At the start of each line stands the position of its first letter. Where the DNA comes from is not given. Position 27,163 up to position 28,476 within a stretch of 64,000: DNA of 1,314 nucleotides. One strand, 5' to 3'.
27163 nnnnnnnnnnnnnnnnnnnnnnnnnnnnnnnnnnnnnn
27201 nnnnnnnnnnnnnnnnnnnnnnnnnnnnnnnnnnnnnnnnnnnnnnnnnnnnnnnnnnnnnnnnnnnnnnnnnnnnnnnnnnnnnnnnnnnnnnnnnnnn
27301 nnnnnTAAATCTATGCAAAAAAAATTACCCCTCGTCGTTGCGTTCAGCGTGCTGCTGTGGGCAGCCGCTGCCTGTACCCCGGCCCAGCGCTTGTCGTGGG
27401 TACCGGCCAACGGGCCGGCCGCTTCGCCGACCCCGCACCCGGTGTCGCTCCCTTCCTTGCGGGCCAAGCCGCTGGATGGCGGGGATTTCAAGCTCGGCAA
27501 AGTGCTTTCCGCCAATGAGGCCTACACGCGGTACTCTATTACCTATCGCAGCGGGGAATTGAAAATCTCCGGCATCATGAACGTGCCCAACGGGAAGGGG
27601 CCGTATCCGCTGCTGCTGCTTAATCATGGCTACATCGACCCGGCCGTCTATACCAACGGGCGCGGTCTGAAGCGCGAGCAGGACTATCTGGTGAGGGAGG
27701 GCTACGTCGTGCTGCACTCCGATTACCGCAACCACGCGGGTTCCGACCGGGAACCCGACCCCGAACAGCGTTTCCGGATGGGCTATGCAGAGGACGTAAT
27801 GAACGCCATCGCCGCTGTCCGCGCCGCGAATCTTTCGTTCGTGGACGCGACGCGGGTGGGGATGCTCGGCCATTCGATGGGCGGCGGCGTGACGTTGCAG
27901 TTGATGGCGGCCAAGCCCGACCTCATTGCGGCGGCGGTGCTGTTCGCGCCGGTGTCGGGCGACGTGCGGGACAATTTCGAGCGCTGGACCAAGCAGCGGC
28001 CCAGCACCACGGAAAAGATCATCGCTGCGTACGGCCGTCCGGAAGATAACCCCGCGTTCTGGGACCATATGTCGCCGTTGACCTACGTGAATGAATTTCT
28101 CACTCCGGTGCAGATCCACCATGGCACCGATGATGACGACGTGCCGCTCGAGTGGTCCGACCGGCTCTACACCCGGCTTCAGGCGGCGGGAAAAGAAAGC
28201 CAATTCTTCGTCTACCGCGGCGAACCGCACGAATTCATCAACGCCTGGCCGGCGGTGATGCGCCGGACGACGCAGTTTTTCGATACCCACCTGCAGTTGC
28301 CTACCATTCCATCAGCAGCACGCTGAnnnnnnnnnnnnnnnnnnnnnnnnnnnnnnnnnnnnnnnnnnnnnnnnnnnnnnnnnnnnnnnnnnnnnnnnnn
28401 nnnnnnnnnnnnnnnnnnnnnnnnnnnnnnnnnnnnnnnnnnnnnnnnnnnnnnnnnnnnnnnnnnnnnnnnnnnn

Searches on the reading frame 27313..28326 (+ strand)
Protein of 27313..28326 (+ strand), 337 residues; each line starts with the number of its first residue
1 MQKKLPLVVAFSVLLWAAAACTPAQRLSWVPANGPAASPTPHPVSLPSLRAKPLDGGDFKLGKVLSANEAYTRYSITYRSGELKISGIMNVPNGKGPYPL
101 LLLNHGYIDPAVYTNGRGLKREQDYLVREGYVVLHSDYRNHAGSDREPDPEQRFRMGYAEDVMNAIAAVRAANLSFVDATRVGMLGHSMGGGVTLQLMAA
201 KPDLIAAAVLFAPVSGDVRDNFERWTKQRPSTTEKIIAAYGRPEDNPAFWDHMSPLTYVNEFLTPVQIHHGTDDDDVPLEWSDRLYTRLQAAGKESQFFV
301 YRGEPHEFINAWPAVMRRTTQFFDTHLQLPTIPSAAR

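Call 13: search_protein_families(library=pfam, proteins=[window:27313-28326:+], max_evalue=1)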
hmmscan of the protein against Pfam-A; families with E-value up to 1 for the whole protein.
window:27313-28326:+ (337 aa): 17 families
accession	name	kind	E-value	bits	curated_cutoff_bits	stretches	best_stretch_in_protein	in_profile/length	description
PF00326.27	Peptidase_S9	-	5.3e-23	82.1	22.6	1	122-328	6-211/213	Prolyl oligopeptidase family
PF01738.24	DLH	-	1.5e-13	51.3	21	1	123-311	34-191/217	Dienelactone hydrolase family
PF12146.15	Hydrolase_4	-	1.5e-13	51.1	27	2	123-218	24-114/239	Serine aminopeptidase, S33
PF00561.26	Abhydrolase_1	-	2.4e-13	50.8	25.8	1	99-259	1-150/245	alpha/beta hydrolase fold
PF02129.25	Peptidase_S15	-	1.4e-11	45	23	2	91-215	11-130/262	X-Pro dipeptidyl-peptidase (S15 family)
PF07859.19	Abhydrolase_3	-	3.7e-11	43.6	25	1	150-309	41-209/210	alpha/beta hydrolase fold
PF20434.5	BD-FAE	-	6.8e-11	42.5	26.8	1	119-289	36-215/215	BD-FAE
PF12697.13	Abhydrolase_6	-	3.5e-09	38.1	26.3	1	124-293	21-152/217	Alpha/beta hydrolase family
PF12740.14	PETase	-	2.3e-06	27.6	28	1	162-215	106-159/263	PET hydrolase-like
PF05448.18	AXE1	-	6.9e-06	25.5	21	1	74-208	57-204/321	Acetyl xylan esterase (AXE1)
PF02230.22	Abhydrolase_2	-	6.2e-05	23.4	23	1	263-326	156-216/217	Phospholipase/Carboxylesterase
PF00756.26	Esterase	-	0.0011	19.3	22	1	95-248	21-155/251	Putative esterase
PF06500.17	FrsA-like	-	0.0016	17.7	22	1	75-222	172-307/414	Esterase FrsA-like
PF03583.20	LIP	-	0.002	18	23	1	126-202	22-93/286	Secretory lipase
PF07224.18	Chlorophyllase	-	0.017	14.4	26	1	88-217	32-156/301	Chlorophyllase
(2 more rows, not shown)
